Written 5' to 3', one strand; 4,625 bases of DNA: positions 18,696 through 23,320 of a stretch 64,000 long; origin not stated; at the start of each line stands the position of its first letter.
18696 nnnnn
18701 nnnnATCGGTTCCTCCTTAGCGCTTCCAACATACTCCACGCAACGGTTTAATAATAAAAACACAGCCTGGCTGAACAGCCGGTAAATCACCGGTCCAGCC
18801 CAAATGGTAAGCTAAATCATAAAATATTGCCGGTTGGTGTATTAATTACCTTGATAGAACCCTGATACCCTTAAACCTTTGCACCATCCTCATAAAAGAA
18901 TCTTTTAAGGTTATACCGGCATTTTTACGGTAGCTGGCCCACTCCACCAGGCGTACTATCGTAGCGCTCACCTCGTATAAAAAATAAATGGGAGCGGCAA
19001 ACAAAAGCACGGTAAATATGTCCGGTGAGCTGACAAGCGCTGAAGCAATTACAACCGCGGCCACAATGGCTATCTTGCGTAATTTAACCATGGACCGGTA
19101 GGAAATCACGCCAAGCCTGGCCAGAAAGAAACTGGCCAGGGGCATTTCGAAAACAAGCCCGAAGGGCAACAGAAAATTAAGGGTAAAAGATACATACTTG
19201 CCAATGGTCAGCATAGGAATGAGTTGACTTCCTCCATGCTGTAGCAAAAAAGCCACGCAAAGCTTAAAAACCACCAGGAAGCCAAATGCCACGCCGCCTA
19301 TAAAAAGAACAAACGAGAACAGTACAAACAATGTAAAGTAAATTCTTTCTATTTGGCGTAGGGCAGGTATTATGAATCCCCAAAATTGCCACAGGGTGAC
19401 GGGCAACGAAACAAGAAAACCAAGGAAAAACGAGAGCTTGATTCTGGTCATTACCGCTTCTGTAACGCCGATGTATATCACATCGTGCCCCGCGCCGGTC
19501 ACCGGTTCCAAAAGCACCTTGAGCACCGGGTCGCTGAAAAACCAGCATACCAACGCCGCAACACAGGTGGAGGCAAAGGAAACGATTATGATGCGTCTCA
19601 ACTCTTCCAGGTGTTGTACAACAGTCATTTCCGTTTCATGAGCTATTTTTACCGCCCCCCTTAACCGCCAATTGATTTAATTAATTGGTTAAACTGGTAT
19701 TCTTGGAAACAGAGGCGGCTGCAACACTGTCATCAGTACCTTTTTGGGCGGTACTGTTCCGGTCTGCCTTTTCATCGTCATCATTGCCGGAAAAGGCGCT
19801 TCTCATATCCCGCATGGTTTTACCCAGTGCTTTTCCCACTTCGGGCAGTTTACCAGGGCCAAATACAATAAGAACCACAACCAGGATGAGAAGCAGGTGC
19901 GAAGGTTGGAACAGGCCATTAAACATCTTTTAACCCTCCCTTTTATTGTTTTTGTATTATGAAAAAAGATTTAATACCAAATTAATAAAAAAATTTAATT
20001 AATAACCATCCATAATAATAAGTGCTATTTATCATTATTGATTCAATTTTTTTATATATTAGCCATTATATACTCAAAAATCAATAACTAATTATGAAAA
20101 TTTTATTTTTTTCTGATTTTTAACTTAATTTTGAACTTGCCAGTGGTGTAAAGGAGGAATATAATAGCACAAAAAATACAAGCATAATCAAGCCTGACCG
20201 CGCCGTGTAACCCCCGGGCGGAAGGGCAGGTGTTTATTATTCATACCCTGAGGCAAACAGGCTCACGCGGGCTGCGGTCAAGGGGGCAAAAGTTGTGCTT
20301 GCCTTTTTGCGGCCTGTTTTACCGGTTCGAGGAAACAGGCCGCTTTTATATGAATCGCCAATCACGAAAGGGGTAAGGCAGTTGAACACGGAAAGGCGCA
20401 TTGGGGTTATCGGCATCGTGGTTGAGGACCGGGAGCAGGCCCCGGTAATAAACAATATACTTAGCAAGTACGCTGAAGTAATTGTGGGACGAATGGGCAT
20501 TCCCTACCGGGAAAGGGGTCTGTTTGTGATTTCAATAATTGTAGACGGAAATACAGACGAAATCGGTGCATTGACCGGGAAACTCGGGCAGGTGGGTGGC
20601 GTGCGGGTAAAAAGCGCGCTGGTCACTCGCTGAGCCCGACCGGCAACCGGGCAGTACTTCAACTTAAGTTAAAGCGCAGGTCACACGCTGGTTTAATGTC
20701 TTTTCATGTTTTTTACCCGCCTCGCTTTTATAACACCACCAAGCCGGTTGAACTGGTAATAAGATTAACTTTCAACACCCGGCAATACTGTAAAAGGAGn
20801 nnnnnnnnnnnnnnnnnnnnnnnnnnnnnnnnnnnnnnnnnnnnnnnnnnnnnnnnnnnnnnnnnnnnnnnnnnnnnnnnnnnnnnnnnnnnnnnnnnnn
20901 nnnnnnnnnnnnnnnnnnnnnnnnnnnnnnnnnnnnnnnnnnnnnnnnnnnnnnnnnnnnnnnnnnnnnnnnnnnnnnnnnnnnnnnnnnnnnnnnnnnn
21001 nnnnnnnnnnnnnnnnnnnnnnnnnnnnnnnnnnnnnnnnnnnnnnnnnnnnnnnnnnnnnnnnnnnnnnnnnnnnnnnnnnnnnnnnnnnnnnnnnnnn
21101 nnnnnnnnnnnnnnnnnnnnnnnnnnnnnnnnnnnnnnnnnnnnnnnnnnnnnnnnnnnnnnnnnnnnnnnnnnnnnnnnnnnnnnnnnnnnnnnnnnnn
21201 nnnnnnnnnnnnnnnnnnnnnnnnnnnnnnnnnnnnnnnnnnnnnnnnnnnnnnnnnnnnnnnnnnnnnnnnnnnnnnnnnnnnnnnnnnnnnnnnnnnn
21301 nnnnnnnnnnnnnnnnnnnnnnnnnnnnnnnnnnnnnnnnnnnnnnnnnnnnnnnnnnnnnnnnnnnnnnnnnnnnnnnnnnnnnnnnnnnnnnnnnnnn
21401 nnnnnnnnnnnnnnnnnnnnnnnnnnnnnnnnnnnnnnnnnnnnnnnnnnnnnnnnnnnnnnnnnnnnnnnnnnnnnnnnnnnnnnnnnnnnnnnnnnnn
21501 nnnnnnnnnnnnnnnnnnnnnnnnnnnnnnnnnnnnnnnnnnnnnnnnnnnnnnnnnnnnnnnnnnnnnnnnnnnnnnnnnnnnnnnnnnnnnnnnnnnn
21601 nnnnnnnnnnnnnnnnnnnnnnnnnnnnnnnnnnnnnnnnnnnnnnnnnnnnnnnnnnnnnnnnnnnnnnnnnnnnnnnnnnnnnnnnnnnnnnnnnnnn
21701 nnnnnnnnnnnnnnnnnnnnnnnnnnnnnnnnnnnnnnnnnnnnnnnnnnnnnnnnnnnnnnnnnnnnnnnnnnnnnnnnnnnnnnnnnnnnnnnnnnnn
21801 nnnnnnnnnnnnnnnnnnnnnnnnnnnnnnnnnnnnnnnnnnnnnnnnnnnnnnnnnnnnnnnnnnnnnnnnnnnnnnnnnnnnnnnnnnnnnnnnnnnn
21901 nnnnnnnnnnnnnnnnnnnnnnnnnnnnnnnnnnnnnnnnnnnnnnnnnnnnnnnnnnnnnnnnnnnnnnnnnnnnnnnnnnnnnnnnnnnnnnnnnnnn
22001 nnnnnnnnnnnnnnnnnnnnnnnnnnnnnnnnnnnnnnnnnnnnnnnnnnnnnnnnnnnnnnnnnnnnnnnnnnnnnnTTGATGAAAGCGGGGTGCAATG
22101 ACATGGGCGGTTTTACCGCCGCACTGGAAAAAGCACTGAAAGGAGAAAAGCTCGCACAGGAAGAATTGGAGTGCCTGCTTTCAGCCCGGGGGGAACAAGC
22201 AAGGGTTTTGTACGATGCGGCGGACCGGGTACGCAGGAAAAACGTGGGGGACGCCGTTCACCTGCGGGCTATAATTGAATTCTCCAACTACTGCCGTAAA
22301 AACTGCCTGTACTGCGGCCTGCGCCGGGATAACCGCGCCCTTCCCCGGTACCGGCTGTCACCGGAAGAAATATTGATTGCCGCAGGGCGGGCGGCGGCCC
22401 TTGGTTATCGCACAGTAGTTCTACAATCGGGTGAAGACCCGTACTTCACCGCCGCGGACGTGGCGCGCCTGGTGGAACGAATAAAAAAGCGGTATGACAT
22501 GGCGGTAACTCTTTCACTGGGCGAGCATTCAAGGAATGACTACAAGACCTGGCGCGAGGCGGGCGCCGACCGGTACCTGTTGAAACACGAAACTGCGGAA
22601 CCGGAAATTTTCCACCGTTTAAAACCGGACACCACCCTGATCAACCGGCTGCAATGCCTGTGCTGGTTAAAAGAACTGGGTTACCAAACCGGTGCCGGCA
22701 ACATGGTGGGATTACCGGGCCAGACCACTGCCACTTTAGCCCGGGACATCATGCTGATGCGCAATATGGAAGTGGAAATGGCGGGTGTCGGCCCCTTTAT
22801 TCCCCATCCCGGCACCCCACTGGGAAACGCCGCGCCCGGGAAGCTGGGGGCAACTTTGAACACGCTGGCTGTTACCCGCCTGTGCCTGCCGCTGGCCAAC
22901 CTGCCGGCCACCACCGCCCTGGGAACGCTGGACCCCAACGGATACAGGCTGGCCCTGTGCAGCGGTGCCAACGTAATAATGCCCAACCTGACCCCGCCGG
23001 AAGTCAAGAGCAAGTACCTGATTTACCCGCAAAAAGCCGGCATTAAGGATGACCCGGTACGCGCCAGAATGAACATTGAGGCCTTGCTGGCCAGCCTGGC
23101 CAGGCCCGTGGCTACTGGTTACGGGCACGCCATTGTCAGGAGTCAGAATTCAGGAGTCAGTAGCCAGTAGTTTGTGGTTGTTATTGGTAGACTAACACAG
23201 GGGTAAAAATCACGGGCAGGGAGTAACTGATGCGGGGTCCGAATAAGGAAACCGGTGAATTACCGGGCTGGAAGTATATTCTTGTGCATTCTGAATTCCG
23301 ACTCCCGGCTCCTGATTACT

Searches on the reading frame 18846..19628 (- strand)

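Call 31: search_protein_families(library=pfam, proteins=[window:18846-19628:-], max_evalue=0.001)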
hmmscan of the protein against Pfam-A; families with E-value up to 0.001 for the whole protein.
window:18846-19628:- (260 aa): 1 family
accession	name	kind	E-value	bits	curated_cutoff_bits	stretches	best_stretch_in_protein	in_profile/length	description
PF00902.23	TatC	-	4.2e-59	200.3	25.1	1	5-213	1-208/208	Sec-independent protein translocase protein (TatC)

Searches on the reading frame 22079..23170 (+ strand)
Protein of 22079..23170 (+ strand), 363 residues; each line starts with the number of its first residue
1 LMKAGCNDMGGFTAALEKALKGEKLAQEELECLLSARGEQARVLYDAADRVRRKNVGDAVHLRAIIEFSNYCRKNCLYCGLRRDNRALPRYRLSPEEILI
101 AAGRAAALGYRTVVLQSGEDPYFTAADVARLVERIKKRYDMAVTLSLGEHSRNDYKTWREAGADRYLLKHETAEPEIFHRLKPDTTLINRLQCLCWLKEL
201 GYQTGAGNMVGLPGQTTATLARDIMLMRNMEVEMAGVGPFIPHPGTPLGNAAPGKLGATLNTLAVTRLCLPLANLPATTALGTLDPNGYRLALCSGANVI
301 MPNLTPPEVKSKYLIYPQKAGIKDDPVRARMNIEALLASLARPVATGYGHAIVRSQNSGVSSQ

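Call 30: search_protein_families(library=pfam, proteins=[window:22079-23170:+], max_evalue=0.001)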
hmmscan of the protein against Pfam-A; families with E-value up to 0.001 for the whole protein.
window:22079-23170:+ (363 aa): 1 family
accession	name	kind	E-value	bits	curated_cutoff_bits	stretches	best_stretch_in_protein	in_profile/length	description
PF04055.27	Radical_SAM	-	7.2e-18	65.7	29.5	1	66-221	1-160/166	Radical SAM superfamily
